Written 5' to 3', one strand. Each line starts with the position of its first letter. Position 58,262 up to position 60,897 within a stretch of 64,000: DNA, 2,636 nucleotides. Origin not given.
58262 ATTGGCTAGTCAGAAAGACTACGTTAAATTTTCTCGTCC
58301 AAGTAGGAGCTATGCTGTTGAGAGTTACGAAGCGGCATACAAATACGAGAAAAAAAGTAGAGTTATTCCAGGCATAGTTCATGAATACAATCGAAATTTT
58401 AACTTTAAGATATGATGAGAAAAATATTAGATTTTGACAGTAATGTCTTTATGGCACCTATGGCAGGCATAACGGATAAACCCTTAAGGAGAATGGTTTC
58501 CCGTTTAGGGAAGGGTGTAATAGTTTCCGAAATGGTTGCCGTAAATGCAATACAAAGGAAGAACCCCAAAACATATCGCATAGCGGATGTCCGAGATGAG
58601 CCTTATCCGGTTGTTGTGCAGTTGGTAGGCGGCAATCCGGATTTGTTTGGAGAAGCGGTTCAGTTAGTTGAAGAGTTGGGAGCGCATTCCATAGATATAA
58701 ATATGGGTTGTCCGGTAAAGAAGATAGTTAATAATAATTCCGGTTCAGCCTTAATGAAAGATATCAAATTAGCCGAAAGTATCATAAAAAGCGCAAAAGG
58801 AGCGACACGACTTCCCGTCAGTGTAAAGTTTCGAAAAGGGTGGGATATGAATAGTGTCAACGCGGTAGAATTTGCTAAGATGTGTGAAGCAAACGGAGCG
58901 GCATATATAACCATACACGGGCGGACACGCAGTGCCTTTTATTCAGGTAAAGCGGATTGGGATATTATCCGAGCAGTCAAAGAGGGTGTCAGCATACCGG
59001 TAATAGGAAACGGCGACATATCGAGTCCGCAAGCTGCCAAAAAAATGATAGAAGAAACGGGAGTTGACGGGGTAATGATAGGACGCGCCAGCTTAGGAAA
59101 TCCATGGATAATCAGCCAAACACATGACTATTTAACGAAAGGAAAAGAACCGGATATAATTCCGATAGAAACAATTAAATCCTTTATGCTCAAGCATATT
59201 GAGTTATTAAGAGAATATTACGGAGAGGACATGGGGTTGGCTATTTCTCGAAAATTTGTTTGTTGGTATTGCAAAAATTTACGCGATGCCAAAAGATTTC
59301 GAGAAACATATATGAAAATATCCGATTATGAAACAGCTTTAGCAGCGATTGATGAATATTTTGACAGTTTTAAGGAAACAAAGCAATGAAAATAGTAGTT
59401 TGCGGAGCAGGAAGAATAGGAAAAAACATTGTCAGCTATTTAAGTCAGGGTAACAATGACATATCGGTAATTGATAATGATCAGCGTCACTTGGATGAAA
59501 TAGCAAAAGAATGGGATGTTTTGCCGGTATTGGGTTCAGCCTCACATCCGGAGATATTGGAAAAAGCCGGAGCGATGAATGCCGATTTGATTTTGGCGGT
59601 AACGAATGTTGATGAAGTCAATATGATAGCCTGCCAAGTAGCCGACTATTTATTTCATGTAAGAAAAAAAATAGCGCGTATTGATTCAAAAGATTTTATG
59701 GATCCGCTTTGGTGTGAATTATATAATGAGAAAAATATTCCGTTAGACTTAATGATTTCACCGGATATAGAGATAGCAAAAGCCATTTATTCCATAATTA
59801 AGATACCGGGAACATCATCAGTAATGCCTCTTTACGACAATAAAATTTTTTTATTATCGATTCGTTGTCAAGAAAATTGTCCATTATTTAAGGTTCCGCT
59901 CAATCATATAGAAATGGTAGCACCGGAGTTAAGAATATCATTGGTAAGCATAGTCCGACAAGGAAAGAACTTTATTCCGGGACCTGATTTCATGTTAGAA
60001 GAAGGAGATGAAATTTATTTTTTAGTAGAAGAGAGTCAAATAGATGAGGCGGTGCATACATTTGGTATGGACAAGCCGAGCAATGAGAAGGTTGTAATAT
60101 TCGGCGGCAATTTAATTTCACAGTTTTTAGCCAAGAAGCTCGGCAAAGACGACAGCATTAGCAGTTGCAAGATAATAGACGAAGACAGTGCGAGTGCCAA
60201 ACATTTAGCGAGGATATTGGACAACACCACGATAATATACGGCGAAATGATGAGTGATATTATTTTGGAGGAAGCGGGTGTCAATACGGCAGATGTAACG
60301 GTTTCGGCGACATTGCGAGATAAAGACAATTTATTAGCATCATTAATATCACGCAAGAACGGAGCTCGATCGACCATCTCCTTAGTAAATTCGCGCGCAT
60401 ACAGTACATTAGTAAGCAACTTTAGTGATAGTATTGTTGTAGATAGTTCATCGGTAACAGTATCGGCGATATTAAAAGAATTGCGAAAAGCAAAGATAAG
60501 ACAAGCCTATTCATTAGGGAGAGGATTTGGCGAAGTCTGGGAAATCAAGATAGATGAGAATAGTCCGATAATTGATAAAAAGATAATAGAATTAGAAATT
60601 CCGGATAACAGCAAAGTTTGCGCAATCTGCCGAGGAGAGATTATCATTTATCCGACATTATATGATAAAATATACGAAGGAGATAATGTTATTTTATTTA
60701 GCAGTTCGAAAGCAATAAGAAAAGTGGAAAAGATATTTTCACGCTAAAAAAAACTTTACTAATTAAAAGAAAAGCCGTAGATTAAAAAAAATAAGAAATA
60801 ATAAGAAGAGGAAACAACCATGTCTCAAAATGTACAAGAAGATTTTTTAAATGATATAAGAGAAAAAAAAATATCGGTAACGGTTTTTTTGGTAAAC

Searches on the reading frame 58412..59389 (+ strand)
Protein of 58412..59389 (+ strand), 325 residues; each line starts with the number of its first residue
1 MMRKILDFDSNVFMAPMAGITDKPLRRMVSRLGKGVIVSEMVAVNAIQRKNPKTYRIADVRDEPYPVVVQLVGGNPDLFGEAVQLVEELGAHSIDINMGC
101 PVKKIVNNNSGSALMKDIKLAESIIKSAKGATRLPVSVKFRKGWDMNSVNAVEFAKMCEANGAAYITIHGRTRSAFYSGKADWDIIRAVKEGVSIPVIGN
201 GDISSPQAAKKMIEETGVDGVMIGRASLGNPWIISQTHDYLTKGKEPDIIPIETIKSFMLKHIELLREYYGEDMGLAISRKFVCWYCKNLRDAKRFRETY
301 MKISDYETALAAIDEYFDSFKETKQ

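Call 55: search_protein_families(library=pfam, proteins=[window:58412-59389:+], max_evalue=0.001)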
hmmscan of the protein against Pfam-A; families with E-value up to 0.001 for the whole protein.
window:58412-59389:+ (325 aa): 4 families
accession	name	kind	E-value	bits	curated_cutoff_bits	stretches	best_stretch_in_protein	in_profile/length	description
PF01207.24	Dus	-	3.8e-93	312.4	20.4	1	14-316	2-306/311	Dihydrouridine synthase (Dus)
PF04131.20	NanE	-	2e-05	24.3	27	1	145-226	95-175/192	Putative N-acetylmannosamine-6-phosphate epimerase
PF00977.27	His_biosynth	-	2.5e-05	24.3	23.6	1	111-226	102-221/228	Histidine biosynthesis protein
PF00724.26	Oxidored_FMN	-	0.00055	19.7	27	1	132-236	223-334/342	NADH:flavin oxidoreductase / NADH oxidase family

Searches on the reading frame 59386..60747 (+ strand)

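Call 55: search_protein_families(library=pfam, proteins=[window:59386-60747:+], max_evalue=0.001)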
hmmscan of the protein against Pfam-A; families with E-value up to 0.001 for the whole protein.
window:59386-60747:+ (453 aa): 4 families
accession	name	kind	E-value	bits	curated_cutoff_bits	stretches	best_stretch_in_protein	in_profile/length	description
PF02254.24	TrkA_N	-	3.6e-41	140.6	23.8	2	3-106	1-103/116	TrkA-N domain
PF02080.26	TrkA_C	-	1.5e-23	82.9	27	2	386-451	3-70/71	TrkA-C domain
PF03435.24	Sacchrp_dh_NADP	-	5.4e-05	24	25.1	0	3-42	1-42/129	Saccharopine dehydrogenase NADP binding domain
PF01488.26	Shikimate_DH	-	0.00015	22.3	24.3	0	2-44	14-57/138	Shikimate / quinate 5-dehydrogenase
